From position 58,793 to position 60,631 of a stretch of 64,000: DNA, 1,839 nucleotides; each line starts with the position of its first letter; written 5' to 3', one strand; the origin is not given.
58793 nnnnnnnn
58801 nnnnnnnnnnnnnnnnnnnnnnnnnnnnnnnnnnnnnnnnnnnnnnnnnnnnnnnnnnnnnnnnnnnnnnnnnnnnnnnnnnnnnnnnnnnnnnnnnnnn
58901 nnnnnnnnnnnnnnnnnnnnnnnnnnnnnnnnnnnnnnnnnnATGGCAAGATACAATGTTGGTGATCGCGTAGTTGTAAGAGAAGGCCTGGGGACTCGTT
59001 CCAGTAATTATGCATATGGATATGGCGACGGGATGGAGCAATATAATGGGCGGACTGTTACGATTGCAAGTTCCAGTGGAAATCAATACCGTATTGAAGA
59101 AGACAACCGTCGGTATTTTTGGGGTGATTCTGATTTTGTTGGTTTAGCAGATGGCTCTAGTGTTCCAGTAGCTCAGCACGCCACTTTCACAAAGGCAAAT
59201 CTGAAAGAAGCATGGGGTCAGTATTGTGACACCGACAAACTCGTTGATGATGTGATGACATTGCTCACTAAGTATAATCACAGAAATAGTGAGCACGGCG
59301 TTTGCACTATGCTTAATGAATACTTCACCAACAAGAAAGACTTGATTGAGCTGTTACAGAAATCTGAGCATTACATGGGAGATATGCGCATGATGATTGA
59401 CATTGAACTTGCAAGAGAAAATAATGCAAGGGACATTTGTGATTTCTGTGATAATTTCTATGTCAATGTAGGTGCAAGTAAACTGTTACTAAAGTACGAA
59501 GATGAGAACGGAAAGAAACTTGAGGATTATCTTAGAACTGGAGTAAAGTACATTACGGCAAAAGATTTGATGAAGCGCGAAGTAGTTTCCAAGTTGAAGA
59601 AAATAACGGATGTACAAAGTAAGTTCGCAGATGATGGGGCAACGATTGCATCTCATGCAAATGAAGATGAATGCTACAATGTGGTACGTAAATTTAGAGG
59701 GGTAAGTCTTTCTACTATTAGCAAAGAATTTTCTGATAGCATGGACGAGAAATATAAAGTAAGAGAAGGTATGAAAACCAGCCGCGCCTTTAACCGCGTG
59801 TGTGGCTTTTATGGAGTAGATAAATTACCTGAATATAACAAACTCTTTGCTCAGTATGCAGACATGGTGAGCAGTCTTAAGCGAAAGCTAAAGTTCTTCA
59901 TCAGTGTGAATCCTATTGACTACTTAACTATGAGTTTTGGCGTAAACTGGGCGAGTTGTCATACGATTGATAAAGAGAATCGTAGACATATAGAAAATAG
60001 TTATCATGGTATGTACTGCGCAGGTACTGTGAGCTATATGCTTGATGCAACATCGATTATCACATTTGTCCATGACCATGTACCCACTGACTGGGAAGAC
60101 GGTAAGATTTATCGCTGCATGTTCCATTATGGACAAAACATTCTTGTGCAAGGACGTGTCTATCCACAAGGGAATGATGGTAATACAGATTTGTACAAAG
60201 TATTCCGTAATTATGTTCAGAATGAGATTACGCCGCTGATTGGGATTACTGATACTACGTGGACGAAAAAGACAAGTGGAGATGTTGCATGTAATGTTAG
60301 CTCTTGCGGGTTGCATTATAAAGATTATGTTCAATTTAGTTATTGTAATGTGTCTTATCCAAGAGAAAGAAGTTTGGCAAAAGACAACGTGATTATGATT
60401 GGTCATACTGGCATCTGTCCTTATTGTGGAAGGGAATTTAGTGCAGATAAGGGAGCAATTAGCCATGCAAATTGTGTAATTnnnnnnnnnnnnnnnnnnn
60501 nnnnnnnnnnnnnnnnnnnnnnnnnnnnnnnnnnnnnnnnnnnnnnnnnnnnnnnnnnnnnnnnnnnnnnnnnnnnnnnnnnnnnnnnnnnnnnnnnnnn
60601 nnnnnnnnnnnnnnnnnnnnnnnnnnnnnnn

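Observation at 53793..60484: Two large paralogues share an unrecognised NP(L/I)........-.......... core, and they bracket a peptidase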

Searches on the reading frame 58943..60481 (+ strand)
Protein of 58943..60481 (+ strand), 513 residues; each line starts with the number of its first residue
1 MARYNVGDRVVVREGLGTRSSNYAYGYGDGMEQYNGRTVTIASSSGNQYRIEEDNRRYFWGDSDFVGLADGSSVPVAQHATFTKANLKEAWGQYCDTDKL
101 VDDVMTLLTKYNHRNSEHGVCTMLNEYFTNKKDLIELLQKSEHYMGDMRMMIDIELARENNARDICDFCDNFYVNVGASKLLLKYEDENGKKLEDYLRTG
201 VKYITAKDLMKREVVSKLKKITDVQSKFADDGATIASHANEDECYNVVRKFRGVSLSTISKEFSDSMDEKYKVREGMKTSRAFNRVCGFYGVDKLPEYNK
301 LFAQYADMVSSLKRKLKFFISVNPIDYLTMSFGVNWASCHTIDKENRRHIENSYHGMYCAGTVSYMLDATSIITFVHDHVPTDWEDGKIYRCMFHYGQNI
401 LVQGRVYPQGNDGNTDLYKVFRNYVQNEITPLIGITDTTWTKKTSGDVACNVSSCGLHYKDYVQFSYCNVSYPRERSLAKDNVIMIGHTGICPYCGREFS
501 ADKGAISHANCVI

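Call 4: search_protein_families(library=pfam, proteins=[window:58943-60481:+], max_evalue=1)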
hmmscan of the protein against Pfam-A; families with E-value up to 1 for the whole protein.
window:58943-60481:+ (513 aa): 3 families
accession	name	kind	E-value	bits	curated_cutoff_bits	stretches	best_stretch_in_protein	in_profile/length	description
PF04146.21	YTH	-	0.003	17.8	22.1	1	300-355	53-108/135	YT521-B-like domain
PF13913.12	zf-C2HC_2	-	0.017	15.3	27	1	491-502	4-15/25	zinc-finger of a C2HC-type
PF13894.12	zf-C2H2_4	-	0.63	11.4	27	0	492-502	3-13/24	C2H2-type zinc finger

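Call 5: search_protein_families(library=phrogs, proteins=[window:58943-60481:+], max_evalue=0.01)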
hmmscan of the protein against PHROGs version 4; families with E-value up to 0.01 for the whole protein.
window:58943-60481:+ (513 aa): 2 families
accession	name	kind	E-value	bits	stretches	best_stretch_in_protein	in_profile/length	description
phrog_7488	-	unknown function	2.3e-05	25.6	1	5-83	4-70/144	-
phrog_17705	-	unknown function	3.2e-05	24.9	1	5-68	3-68/202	-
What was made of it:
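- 58943..60484 (+): P2: 513-aa orphan paralogue of the core family. It has a longer N-terminal beta-domain, a single C2HC-type zinc knuckle, and no peptidase of its own. N-terminus hits phrog_7488 and phrog_17705, both of unknown function (call 5).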

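Call 6: search_protein_families(library=ncbifam, proteins=[window:58943-60481:+], max_evalue=1)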
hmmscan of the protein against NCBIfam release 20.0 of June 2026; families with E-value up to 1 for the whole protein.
window:58943-60481:+ (513 aa): 0 families

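Call 7: search_protein_families(library=padloc, proteins=[window:58943-60481:+], max_evalue=1)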
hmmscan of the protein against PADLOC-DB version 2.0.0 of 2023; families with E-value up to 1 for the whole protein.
window:58943-60481:+ (513 aa): 0 families

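Call 9: search_solved_structures(query=window:58943-60481:+, max_evalue=10)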
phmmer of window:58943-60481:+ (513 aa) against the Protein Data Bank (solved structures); distinct sequences matched with E-value up to 10: 13.
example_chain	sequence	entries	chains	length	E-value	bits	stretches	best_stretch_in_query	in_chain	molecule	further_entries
3kci_A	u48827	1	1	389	0.62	12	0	37-76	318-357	Probable E3 ubiquitin-protein ligase HERC2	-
3vd6_C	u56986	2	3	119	0.93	11.4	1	435-461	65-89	Erythroid transcription factor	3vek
2wbt_A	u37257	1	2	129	0.97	11.3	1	476-509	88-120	B-129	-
4hc7_A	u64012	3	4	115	1.1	11.1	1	436-461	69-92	Trans-acting T-cell-specific transcription factor GATA-3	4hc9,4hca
6caj_H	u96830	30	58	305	1.6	10.7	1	165-246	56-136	Translation initiation factor eIF-2B subunit alpha | Translation initiation factor eIF2B subunit alpha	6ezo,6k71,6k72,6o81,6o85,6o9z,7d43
9y3t_G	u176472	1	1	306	1.6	10.6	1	165-246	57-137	Translation initiation factor eIF2B subunit alpha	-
7f66_A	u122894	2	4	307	1.6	10.6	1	165-246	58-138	Translation initiation factor eIF-2B subunit alpha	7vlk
7kma_A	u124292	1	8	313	1.7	10.6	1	165-246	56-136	Translation initiation factor eIF-2B subunit alpha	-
7l70_G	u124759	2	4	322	1.7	10.6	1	165-246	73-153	Translation initiation factor eIF-2B subunit alpha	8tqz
3ecs_A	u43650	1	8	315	1.7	10.6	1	165-246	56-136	Translation initiation factor eIF-2B subunit alpha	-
9qc6_A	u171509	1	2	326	1.8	10.5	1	165-246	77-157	Translation initiation factor eIF2B subunit alpha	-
9k7z_A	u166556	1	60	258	2.3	10.1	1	128-207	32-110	Cage-i53-Zn1-HEHE-16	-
3hgf_A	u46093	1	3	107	5.7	8.8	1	123-212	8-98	Rhoptry protein fragment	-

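Call 13: search_dna_similar(query=window:58943-60481:+, collection=phages, mode=protein, max_rows=30, max_evalue=0.001)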
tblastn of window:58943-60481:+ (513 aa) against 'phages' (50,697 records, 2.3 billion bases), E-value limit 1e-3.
Records with a match: 1; places in all: 1; records where one place covers at least 80% of the query: 0.
Best place of each record, by identity: <60% 1.
By first word of the organism name: Bacteriophage 1.
By host as written in the record: - 1.
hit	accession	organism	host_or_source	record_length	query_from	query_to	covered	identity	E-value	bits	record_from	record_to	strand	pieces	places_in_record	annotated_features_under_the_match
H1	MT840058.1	Bacteriophage sp.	human fecal samples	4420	272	498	44%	30.2%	2e-14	82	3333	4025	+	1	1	record has no annotation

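Call 16: get_annotated_region(hit=H1, flank=5000)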
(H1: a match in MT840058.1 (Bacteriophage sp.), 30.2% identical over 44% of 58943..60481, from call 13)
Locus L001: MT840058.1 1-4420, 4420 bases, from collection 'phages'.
description: UNVERIFIED: Bacteriophage sp. clone scaffold_23053 genomic sequence.
organism: Bacteriophage sp. (NCBI taxid 38018)
taxonomy: Viruses
host: -; source: human fecal samples; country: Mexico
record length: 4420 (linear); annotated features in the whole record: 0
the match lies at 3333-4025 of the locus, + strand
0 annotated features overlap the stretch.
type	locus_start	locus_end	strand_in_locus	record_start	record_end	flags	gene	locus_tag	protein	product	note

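Call 19: search_protein_families(library=pfam, proteins=[L001:281-2146:+, L001:2961-4349:+], max_evalue=1)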
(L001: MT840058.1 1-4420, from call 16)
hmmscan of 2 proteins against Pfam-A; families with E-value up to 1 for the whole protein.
L001:281-2146:+ (622 aa): 6 families
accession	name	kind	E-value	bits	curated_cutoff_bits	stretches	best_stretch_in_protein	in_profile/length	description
PF14284.11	PcfJ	-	2.2e-21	76.6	25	1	509-608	1-98/147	PcfJ-like protein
PF25431.1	zf-C17orf113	-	0.13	12.6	29.5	1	188-212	5-26/63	C17orf113 probable zinc finger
PF11709.13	Mit_ribos_Mrp51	-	0.16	12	27.1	1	467-574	142-237/362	Mitochondrial ribosomal protein subunit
PF01155.25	HypA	-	0.42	11.1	28.9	1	194-235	66-103/112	Hydrogenase/urease nickel incorporation, metallochaperone, hypA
PF04062.19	P21-Arc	-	0.62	10.6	25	1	512-564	103-153/173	ARP2/3 complex ARPC3 (21 kDa) subunit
PF25164.1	CoiA_N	-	0.74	9.8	26.3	1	210-238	9-37/50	Competence protein CoiA, N-terminal domain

L001:2961-4349:+ (463 aa): 0 families

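Call 21: find_homologous_proteins(query=L001:2961-4349:+, max_evalue=0.001)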
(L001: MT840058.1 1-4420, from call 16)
Query L001:2961-4349:+ (463 aa): 408 proteins with E <= 0.001 among 7912 candidates; the best 120 are listed.
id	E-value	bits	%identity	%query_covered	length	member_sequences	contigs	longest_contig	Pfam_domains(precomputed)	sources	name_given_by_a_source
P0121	0.0e+0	1038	94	100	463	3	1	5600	-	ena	-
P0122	0.0e+0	1036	94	100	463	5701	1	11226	-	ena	-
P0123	0.0e+0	1035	94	100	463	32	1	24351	-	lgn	-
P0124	2.0e-296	1001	100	92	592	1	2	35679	PF01551.30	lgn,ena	-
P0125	1.1e-295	999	100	91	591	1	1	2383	PF01551.30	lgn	-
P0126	4.0e-293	990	92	98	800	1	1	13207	-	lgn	-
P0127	4.6e-293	990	92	98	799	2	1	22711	-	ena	-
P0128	2.7e-292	987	91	98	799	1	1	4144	-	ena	-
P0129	3.4e-292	987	91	98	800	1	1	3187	-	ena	-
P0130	5.0e-292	987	91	98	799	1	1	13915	PF04389.23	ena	-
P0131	6.9e-292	986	91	98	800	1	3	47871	-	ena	-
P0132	6.9e-292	986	91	98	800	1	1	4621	-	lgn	-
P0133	6.9e-292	986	91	98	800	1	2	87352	-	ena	-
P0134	6.9e-292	986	91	98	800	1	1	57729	-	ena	-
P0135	6.9e-292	986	91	98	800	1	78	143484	-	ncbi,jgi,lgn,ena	ncbi:MAG: hypothetical protein ACLRR0_03400 [Subdoligranulum sp.]|jgi:hypothetical protein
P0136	7.6e-292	986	91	98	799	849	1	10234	PF04389.23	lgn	-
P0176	9.8e-276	933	88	97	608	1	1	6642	-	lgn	-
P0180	7.7e-259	877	84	98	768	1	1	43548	-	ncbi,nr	ncbi:MAG: hypothetical protein KH235_07050 [Oscillospiraceae bacterium]|nr:hypothetical protein [Osc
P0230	4.6e-153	528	53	98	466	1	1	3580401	-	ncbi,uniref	ncbi:hypothetical protein [Caproicibacter sp. BJN0012]|uniref:hypothetical protein n=1 Tax=Caproicib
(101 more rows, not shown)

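Call 22: search_protein_families(library=pfam, proteins=[P0135, P0136, P0180, P0124, P0230, P0176], max_evalue=0.1)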
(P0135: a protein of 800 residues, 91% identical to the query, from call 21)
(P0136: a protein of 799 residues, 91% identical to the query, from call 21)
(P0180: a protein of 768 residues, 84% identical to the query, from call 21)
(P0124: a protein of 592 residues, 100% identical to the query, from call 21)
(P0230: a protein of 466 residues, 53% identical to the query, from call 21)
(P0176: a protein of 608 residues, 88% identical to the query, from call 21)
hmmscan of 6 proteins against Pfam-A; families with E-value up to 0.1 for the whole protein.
P0135 (800 aa): 3 families
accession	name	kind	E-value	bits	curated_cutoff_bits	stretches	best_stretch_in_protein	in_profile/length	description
PF01546.33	Peptidase_M20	-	0.00034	21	24.6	1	516-600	1-95/206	Peptidase family M20/M25/M40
PF04389.22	Peptidase_M28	-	0.00036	20.7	21.3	1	514-611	14-103/193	Peptidase family M28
PF05343.19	Peptidase_M42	-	0.014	14.9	23.2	1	550-586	134-177/292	M42 glutamyl aminopeptidase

P0136 (799 aa): 4 families
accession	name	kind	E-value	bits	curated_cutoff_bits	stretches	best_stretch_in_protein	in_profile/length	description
PF04389.22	Peptidase_M28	-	1.8e-05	25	21.3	1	513-610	14-103/193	Peptidase family M28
PF01546.33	Peptidase_M20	-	0.0012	19.2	24.6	1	515-599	1-95/206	Peptidase family M20/M25/M40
PF05343.19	Peptidase_M42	-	0.012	15.1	23.2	1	549-586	134-178/292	M42 glutamyl aminopeptidase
PF09723.15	Zn_ribbon_8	-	0.056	13.9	34.4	1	397-429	6-34/41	Zinc ribbon domain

P0180 (768 aa): 4 families
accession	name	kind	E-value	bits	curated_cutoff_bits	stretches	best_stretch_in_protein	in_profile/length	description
PF01546.33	Peptidase_M20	-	0.00029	21.2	24.6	1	484-568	1-95/206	Peptidase family M20/M25/M40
PF04389.22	Peptidase_M28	-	0.00034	20.8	21.3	1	482-579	14-103/193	Peptidase family M28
PF05343.19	Peptidase_M42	-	0.013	15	23.2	1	518-554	134-177/292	M42 glutamyl aminopeptidase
PF09723.15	Zn_ribbon_8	-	0.057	13.9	34.4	1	366-398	6-34/41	Zinc ribbon domain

P0124 (592 aa): 1 family
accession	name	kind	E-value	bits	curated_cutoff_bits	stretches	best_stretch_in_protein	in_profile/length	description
PF01551.29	Peptidase_M23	-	8.5e-07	29.5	28.7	1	445-490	45-90/96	Peptidase family M23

P0230 (466 aa): 0 families

P0176 (608 aa): 1 family
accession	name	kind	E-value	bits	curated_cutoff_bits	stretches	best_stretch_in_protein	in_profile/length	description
PF12666.12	PrgI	-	0.002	19.1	27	1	38-96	25-87/91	PrgI family protein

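Call 29: find_encoding_contigs(protein=P0135, flank=10000, max_places=3)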
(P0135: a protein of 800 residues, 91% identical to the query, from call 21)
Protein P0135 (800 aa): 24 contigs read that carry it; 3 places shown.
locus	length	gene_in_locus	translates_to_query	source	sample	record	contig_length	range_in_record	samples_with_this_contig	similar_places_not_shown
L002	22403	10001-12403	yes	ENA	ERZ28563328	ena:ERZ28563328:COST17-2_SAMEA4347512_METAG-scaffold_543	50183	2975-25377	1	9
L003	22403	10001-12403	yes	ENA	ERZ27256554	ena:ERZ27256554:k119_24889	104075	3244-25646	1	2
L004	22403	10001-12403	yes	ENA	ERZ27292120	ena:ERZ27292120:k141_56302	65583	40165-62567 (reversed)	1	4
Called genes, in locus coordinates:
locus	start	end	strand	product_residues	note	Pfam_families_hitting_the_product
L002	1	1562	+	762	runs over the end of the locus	PF23139:OB_YrrC, PF14520:HHH_5 (faint), PF14490:HHH_RecD2, PF13086:AAA_11 (weak), PF13245:AAA_19, PF13604:AAA_30, PF18335:SH3_13, PF13538:UvrD_C_2, +2 more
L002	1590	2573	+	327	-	-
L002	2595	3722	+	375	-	PF01807:Zn_ribbon_DnaG (weak)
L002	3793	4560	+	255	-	-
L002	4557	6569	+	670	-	PF14284:PcfJ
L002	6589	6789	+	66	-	-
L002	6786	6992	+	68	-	PF22745:Nlig-Ia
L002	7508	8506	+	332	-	-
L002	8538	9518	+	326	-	-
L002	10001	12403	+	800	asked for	-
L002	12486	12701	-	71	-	-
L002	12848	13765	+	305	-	PF17989:ALP_N, PF21522:MreB-like_C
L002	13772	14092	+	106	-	-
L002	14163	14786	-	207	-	PF13347:MFS_2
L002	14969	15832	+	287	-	PF02311:AraC_binding, PF00165:HTH_AraC (weak), PF12833:HTH_18, PF00165:HTH_AraC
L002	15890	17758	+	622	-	PF07693:KAP_NTPase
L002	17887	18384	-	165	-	PF12641:Flavodoxin_3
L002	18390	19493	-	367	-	PF00724:Oxidored_FMN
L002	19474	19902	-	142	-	PF12802:MarR_2 (faint)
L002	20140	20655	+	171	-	-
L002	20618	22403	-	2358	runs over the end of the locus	PF11974:bMG3 (faint), PF17802:SpaA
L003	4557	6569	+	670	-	PF14284:PcfJ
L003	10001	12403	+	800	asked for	-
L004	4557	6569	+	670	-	PF14284:PcfJ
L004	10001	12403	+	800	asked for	-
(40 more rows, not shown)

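Call 37: find_encoding_contigs(protein=P0230, flank=10000, max_places=2)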
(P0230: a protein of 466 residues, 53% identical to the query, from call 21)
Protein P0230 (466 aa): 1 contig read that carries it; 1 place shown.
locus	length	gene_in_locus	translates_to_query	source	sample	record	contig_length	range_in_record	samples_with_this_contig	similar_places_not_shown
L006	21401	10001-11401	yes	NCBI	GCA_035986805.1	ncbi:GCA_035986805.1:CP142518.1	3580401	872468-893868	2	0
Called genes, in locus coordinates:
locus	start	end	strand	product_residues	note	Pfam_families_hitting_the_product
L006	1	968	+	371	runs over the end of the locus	-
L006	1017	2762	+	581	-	PF01807:Zn_ribbon_DnaG (weak), PF14191:YodL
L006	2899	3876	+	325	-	-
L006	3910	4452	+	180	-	PF24703:DUF7666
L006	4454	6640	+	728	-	PF14284:PcfJ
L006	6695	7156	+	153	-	-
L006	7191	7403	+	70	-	-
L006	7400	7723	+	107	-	-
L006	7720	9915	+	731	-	PF22745:Nlig-Ia, PF01653:DNA_ligase_aden, PF03120:OB_DNA_ligase, PF12826:HHH_2 (weak), PF00533:BRCT, PF12738:PTCB-BRCT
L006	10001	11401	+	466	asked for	-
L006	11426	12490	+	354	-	-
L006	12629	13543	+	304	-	PF17989:ALP_N (weak), PF21522:MreB-like_C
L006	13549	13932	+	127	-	-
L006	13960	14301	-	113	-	PF12844:HTH_19, PF13443:HTH_26 (faint), PF01381:HTH_3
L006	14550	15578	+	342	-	PF00990:GGDEF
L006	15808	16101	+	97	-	PF13560:HTH_31, PF12844:HTH_19, PF13443:HTH_26 (faint), PF01381:HTH_3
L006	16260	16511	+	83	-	-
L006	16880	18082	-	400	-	PF00817:IMS, PF11798:IMS_HHH, PF21999:IMS_HHH_1 (weak), PF11799:IMS_C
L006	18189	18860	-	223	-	-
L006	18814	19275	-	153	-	PF13508:Acetyltransf_7 (faint), PF00583:Acetyltransf_1 (weak)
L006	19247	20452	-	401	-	PF01507:PAPS_reduct (faint), PF11922:DUF3440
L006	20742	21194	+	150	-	PF03323:GerA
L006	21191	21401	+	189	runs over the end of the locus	PF03845:Spore_permease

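Call 63: search_dna_similar(query=P0230, collection=plasmids, mode=protein, max_rows=25, max_evalue=0.001)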
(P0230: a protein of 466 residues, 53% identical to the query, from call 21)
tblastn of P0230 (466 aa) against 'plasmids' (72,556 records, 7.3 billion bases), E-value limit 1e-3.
Records with a match: 1; places in all: 1; records where one place covers at least 80% of the query: 1.
Best place of each record, by identity: <60% 1.
By first word of the organism name: Vescimonas 1.
By predicted mobility (MOB-suite, as given by PLSDB): non-mobilizable 1.
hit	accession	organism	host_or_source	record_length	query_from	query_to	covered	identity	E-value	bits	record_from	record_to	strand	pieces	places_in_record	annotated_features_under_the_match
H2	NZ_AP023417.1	Vescimonas fastidiosa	Homo sapiens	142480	1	451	97%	47.6%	2e-128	417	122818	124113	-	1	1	hypothetical protein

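Call 66: get_annotated_region(hit=H2, flank=9000)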
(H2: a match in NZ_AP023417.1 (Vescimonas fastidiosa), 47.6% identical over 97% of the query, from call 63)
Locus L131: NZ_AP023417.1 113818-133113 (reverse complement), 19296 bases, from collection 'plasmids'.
description: Vescimonas fastidiosa strain MM35 plasmid pMM35_02
organism: Vescimonas fastidiosa (NCBI taxid 2714353)
taxonomy: Bacteria; Bacillota; Clostridia; Eubacteriales; Oscillospiraceae; Vescimonas; Vescimonas fastidiosa
host: -; source: Homo sapiens; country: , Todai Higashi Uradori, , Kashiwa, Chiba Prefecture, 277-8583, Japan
typing (MOB-suite, as given by PLSDB): non-mobilizable
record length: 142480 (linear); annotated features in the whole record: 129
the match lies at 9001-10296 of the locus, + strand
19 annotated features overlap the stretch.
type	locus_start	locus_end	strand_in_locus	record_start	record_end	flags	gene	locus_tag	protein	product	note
CDS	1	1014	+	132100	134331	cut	-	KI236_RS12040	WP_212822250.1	ATP-dependent RecD-like DNA helicase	-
CDS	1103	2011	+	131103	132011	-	-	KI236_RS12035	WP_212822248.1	hypothetical protein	-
CDS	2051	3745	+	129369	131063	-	-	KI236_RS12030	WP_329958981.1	YodL domain-containing protein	-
CDS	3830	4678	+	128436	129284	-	-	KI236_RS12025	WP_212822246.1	Cas9 inhibitor AcrIIA9 family protein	-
CDS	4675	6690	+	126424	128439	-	-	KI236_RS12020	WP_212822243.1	PcfJ domain-containing protein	-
CDS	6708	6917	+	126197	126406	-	-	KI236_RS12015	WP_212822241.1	hypothetical protein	-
CDS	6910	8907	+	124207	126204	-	ligA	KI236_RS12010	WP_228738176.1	NAD-dependent DNA ligase LigA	GO:0006281 - DNA repair [Evidence IEA]; GO:0006260 - DNA replication [Evidence IEA]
CDS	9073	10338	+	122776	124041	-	-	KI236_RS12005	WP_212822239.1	hypothetical protein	-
CDS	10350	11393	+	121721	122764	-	-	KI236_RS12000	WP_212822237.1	hypothetical protein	-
CDS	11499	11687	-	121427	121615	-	-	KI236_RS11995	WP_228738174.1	helix-turn-helix domain-containing protein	-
CDS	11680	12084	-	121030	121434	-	-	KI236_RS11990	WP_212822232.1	sigma-70 family RNA polymerase sigma factor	GO:0006352 - DNA-templated transcription initiation [Evidence IEA]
CDS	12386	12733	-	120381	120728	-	-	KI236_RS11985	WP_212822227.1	helix-turn-helix transcriptional regulator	-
CDS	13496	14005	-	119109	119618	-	-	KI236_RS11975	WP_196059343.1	ferritin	-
CDS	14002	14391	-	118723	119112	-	-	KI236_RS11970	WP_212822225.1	transcriptional repressor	-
CDS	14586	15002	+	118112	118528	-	-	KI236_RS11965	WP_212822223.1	Rrf2 family transcriptional regulator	-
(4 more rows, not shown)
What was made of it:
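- It is a two-gene module on phages, plasmids and ICE-like elements, which often carry defence cargo (calls 29, 37, 66). The module sits inside co-directional early or establishment operons with PcfK/PcfJ/YodL/primase genes rather than in defence islands (calls 29, 37, 66). LigA lies immediately upstream, with a primase-type Zn ribbon, a RecD-like helicase and ParM nearby, in the bacterial elements (calls 29, 37, 66).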

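Call 76: search_protein_families(library=ncbifam, proteins=[L131:3830-4675:+, L002:3793-4557:+, L006:3910-4449:+, L006:2899-3873:+, L131:9073-10335:+, L131:10350-11390:+], max_evalue=0.01)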
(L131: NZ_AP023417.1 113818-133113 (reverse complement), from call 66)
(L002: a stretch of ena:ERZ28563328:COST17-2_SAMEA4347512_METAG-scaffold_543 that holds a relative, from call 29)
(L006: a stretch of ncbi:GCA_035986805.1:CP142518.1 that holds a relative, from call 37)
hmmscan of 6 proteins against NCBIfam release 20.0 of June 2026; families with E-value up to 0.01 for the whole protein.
L131:3830-4675:+ (282 aa): 1 family
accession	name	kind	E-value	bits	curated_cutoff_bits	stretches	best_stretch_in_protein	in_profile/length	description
TIGR02794.1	tolA_full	equivalog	0.0001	21.7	59.45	1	23-104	126-194/362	cell envelope integrity protein TolA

L002:3793-4557:+ (255 aa): 1 family
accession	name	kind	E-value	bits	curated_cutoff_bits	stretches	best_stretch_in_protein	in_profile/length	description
NF050028.1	CldAdptActJ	equivalog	0.00067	20.1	150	1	69-135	16-84/93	cold adaptation protein ActJcold adaptation protein ActJ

L006:3910-4449:+ (180 aa): 0 families

L006:2899-3873:+ (325 aa): 1 family
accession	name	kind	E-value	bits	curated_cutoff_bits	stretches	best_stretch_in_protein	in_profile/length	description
TIGR02794.1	tolA_full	equivalog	0.0021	17.4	59.45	1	54-193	131-299/362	cell envelope integrity protein TolA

L131:9073-10335:+ (421 aa): 0 families

L131:10350-11390:+ (347 aa): 4 families
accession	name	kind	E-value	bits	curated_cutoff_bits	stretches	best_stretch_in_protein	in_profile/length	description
NF006404.0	PRK08652.1-2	equivalog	1.5e-05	24.1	348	1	22-127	20-126/332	acetylornithine deacetylase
NF003976.0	PRK05469.1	subfamily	0.00057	18.8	255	0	87-142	138-201/409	tripeptide aminopeptidase PepT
TIGR01883.1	PepT-like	hypoth_equivalog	0.0017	17.4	274.25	0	52-139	59-157/361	peptidase T-like protein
NF009920.0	PRK13381.1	subfamily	0.0035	16.2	293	0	87-140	141-202/412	peptidase T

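Call 77: search_protein_families(library=pfam, proteins=[L131:3830-4675:+, L002:3793-4557:+, L002:7508-8503:+, L002:8538-9515:+, L002:1590-2570:+], max_evalue=0.05)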
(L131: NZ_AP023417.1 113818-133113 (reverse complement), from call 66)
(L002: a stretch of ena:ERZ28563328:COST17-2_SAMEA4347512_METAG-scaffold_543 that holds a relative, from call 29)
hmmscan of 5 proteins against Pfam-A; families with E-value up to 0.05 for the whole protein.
L131:3830-4675:+ (282 aa): 1 family
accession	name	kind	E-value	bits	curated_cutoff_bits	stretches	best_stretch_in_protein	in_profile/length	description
PF14058.11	PcfK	-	2.4e-14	54.1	27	1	132-274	2-135/139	PcfK-like protein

L002:3793-4557:+ (255 aa): 1 family
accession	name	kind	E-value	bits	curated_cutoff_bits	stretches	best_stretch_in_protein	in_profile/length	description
PF14058.11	PcfK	-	3.6e-13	50.2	27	1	112-215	2-102/139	PcfK-like protein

L002:7508-8503:+ (332 aa): 1 family
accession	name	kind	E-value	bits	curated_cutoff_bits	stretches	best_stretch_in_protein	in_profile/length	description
PF11214.13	Med2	-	0.047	14.3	26.8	1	11-61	6-57/100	Mediator complex subunit 2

L002:8538-9515:+ (326 aa): 0 families

L002:1590-2570:+ (327 aa): 0 families
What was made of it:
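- conjugative-element operons with a RecD-like helicase, DnaG-Zn/YodL, PcfK-like (named 'Cas9 inhibitor AcrIIA9 family' in RefSeq), PcfJ, LigA and ParM (calls 29, 37, 66, 77);
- Tried and rejected: Pfam calls that neighbour PcfK-like (calls 76, 77).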
